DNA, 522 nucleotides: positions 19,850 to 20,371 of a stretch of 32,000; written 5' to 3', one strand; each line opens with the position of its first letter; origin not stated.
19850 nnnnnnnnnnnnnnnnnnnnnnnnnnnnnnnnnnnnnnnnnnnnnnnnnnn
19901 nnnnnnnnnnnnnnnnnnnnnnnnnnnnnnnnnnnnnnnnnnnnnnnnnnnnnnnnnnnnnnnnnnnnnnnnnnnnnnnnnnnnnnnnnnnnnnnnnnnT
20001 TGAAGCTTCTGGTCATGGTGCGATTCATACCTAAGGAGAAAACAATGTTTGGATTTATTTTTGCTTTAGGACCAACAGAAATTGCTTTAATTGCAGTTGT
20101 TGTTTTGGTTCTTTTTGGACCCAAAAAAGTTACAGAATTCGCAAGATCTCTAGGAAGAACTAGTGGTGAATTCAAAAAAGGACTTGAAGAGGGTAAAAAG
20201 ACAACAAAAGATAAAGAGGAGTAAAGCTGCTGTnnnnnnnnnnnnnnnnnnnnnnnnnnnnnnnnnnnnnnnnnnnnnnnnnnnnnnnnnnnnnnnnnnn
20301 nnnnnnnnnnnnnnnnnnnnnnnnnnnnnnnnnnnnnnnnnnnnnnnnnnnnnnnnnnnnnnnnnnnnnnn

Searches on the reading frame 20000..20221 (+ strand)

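Call 80: search_protein_families(library=pfam, proteins=[window:20000-20221:+], max_evalue=0.001)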
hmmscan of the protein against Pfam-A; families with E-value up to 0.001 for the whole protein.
window:20000-20221:+ (74 aa): 1 family
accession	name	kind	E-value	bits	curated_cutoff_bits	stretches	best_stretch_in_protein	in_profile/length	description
PF02416.21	TatA_B_E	-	7.7e-16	57.5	21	1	23-72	1-50/53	mttA/Hcf106 family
